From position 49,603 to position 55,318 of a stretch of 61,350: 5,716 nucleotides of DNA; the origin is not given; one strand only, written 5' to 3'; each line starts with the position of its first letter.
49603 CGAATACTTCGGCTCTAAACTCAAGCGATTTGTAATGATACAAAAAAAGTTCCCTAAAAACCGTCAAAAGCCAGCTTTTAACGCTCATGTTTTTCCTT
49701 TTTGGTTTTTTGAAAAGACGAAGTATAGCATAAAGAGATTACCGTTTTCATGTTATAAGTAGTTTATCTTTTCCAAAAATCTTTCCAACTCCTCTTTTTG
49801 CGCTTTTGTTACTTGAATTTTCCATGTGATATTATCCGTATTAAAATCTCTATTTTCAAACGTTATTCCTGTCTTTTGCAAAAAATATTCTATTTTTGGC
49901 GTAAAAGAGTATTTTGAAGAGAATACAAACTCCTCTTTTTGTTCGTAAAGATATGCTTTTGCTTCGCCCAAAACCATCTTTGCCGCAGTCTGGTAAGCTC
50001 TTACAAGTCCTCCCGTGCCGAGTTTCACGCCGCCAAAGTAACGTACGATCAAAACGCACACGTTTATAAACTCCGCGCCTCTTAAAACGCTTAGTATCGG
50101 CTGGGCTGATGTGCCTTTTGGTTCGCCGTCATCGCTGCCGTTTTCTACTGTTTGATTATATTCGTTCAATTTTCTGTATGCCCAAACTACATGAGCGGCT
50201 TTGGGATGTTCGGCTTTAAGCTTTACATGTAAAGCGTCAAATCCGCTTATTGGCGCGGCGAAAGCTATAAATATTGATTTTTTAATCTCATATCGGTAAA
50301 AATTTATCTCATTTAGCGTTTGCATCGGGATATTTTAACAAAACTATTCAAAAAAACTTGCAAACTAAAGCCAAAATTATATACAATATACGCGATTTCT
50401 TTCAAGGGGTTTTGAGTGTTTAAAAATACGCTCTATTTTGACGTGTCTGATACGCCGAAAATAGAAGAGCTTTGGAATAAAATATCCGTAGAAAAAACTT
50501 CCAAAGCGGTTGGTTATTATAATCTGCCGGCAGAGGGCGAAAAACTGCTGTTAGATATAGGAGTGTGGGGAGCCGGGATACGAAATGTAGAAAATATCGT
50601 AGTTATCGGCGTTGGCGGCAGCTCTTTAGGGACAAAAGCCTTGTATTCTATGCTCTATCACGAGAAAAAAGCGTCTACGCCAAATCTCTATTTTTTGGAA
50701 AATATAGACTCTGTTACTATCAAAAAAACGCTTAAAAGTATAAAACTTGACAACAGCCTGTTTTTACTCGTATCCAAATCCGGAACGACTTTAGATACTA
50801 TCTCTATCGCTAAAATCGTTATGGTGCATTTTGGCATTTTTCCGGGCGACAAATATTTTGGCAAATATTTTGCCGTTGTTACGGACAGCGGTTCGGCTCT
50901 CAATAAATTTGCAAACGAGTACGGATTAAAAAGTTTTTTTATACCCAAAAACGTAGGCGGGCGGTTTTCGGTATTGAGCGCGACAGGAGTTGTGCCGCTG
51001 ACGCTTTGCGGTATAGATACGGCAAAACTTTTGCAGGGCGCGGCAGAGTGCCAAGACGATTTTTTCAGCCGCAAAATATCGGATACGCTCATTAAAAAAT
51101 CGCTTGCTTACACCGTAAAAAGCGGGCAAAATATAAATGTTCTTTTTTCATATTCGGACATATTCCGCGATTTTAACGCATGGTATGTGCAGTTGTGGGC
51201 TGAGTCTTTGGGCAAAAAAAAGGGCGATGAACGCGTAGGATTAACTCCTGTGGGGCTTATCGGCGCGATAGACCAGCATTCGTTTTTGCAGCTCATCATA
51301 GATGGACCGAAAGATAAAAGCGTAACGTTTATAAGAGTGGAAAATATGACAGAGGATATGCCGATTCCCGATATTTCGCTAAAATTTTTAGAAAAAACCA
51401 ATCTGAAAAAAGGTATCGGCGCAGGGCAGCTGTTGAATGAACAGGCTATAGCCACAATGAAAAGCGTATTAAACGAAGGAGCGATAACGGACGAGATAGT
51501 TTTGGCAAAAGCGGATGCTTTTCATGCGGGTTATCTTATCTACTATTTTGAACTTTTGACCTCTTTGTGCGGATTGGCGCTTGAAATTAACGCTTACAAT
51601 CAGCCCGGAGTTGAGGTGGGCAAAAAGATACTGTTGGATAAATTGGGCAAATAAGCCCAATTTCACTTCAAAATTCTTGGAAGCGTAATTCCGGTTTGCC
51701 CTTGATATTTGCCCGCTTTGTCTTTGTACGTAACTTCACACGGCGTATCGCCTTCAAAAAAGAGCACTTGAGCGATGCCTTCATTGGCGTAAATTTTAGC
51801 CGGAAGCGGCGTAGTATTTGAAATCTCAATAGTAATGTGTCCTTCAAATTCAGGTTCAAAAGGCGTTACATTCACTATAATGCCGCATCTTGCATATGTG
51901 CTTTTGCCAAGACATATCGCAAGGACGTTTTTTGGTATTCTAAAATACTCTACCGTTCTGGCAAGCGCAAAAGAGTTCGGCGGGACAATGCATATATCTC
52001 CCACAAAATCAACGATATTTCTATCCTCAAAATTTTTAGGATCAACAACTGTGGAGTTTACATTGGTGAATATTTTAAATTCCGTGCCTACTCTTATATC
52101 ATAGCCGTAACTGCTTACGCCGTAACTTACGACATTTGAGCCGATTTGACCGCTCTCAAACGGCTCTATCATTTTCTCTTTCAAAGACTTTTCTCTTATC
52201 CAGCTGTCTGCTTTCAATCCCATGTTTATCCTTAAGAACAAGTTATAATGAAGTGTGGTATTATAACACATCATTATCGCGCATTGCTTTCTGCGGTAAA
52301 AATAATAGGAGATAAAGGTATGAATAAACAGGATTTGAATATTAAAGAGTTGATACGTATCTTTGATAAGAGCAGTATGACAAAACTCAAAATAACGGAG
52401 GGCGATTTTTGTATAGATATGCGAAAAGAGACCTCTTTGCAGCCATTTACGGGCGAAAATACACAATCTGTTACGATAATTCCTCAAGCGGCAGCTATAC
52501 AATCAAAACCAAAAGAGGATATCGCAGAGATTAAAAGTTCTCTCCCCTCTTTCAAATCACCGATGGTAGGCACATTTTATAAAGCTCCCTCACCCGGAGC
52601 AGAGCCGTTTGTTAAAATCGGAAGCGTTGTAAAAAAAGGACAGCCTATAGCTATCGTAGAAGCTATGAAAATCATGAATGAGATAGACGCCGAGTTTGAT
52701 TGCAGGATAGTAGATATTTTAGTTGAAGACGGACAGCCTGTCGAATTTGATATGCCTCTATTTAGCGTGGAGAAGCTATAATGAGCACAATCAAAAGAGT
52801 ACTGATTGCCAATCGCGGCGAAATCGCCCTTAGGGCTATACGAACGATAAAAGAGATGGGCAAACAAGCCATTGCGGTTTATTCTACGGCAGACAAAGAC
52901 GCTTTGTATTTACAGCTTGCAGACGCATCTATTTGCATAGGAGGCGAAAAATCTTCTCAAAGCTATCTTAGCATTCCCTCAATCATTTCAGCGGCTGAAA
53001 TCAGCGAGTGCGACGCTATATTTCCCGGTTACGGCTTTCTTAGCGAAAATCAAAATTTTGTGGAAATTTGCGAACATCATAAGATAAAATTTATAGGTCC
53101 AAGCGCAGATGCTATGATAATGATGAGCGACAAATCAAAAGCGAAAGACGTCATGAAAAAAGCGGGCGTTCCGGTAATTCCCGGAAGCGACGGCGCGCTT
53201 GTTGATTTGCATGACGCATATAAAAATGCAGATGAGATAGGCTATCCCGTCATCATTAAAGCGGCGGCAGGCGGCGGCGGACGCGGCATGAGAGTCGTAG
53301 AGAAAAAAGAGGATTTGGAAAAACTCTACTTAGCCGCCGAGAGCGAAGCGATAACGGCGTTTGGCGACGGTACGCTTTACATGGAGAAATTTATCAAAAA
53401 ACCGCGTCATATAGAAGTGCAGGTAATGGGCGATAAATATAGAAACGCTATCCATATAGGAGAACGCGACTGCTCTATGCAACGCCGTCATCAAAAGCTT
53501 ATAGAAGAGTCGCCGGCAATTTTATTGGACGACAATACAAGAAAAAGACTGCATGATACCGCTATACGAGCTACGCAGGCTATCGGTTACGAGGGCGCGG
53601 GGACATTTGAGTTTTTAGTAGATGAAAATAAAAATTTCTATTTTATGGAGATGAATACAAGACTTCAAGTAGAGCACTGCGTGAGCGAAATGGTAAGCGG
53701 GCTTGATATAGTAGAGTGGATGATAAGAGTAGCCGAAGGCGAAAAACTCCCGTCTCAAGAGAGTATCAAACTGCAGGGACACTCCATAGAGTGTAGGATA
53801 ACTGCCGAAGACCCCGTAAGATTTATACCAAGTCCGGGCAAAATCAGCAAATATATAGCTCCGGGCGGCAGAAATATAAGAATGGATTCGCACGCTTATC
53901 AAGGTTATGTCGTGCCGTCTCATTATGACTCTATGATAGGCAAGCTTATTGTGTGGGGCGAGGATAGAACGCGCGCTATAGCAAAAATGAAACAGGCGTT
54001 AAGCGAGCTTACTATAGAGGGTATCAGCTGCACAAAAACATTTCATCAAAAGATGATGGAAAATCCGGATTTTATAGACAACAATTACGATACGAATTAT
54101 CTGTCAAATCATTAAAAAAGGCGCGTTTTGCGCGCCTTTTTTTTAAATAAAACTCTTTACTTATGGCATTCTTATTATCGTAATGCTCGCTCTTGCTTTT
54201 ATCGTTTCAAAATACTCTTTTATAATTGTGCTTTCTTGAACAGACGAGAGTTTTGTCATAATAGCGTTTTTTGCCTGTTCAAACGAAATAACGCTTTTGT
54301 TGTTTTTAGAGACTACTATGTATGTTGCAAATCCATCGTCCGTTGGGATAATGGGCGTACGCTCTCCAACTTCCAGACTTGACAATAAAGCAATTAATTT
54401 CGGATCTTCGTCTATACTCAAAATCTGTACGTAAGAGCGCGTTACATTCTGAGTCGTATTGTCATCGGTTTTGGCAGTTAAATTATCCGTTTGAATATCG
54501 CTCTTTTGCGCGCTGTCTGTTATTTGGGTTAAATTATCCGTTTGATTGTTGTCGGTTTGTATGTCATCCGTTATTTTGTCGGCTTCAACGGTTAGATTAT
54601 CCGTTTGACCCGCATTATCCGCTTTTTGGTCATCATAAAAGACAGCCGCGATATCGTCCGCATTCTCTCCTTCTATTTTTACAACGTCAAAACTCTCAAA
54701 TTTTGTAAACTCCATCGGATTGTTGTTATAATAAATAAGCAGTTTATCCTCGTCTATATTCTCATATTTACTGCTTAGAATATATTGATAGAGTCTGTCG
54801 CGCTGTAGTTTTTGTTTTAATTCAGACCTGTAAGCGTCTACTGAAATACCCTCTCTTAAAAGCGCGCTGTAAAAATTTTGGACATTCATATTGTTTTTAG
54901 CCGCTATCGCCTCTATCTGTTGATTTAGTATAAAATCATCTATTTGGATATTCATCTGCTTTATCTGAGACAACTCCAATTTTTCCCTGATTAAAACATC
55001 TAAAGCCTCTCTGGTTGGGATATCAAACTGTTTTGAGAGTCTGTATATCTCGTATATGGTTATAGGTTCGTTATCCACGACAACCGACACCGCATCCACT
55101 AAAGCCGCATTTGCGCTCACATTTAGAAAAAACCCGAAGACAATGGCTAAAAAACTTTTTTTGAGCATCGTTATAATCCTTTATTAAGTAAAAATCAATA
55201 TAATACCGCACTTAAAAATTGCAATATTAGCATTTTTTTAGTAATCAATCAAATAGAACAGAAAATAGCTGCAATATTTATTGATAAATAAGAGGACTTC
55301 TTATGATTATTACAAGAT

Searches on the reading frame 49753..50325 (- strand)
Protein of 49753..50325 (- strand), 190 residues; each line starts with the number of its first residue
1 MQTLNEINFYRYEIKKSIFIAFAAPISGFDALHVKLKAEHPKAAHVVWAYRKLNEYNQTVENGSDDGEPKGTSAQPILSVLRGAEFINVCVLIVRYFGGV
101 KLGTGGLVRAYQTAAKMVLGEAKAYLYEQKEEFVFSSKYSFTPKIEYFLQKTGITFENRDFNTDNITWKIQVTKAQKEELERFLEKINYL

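Call 84: search_protein_families(library=pfam, proteins=[window:49753-50325:-], max_evalue=0.00001)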
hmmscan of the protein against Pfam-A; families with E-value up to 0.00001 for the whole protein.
window:49753-50325:- (190 aa): 1 family
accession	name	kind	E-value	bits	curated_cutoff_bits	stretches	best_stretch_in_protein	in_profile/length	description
PF01205.25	UPF0029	-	3.8e-31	107.7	27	1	15-119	1-107/107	Uncharacterized protein family UPF0029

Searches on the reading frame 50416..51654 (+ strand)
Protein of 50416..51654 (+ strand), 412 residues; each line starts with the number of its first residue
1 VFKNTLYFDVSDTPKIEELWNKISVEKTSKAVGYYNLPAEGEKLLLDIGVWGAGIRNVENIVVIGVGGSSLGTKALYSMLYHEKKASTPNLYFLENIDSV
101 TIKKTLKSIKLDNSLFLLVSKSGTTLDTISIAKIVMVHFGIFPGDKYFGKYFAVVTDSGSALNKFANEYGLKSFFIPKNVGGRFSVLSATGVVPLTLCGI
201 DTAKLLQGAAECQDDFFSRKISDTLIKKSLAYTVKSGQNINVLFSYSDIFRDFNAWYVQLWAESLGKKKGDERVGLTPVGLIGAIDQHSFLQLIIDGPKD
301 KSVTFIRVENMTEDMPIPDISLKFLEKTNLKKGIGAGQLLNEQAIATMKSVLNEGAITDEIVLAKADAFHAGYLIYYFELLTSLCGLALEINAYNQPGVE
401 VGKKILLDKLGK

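Call 84: search_protein_families(library=pfam, proteins=[window:50416-51654:+], max_evalue=0.00001)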
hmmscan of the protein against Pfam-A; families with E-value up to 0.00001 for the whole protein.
window:50416-51654:+ (412 aa): 1 family
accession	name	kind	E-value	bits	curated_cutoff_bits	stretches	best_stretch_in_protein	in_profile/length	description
PF00342.24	PGI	-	1.6e-34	119.8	22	1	49-405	86-461/486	Phosphoglucose isomerase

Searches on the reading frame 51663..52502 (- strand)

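Call 84: search_protein_families(library=pfam, proteins=[window:51663-52502:-], max_evalue=0.00001)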
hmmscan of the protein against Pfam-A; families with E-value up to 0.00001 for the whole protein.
window:51663-52502:- (279 aa): 1 family
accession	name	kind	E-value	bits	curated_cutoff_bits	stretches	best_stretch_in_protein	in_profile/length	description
PF22769.1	DCD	-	2.2e-36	125.7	27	1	99-250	4-152/153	dCTP deaminase-like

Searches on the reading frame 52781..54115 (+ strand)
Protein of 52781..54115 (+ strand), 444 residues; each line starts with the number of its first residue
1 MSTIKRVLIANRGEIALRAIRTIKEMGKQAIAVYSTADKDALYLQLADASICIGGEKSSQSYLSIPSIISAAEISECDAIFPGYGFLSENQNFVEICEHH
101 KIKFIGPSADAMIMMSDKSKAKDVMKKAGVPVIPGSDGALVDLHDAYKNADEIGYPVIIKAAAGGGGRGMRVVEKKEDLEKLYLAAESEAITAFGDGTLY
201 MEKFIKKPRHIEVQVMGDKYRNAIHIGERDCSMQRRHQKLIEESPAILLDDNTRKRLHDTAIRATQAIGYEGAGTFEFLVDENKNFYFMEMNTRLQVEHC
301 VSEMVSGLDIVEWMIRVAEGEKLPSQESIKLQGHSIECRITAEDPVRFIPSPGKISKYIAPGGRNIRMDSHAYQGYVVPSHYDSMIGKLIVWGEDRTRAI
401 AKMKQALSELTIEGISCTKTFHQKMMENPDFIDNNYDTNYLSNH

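Call 112: search_protein_families(library=pfam, proteins=[window:52781-54115:+], max_evalue=0.00001)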
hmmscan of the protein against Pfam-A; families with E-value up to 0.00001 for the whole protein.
window:52781-54115:+ (444 aa): 6 families
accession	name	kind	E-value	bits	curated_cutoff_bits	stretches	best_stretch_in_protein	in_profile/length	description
PF02786.22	CPSase_L_D2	-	3e-81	272.4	19.8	1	117-324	1-209/211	Carbamoyl-phosphate synthase L chain, ATP binding domain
PF00289.28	Biotin_carb_N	-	1.6e-42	144.9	25.5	1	4-112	2-110/110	Biotin carboxylase, N-terminal domain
PF02785.25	Biotin_carb_C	-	2.7e-38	130.8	32.4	1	337-442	1-107/108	Biotin carboxylase C-terminal domain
PF07478.18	Dala_Dala_lig_C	-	6.1e-13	49.2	24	1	148-293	30-174/204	D-ala D-ala ligase C-terminus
PF02222.28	ATP-grasp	-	4.2e-08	33.5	27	1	143-294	19-162/179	ATP-grasp domain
PF08443.16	RimK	-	1.7e-07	31.5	21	1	116-316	2-186/188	RimK-like ATP-grasp domain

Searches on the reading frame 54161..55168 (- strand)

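Call 112: search_protein_families(library=pfam, proteins=[window:54161-55168:-], max_evalue=0.00001)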
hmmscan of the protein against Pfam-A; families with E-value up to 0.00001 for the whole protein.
window:54161-55168:- (335 aa): 1 family
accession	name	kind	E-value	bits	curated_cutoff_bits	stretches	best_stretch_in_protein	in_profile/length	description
PF09312.16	SurA_N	-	7.5e-10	39.5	30.8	1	53-121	44-112/118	SurA N-terminal domain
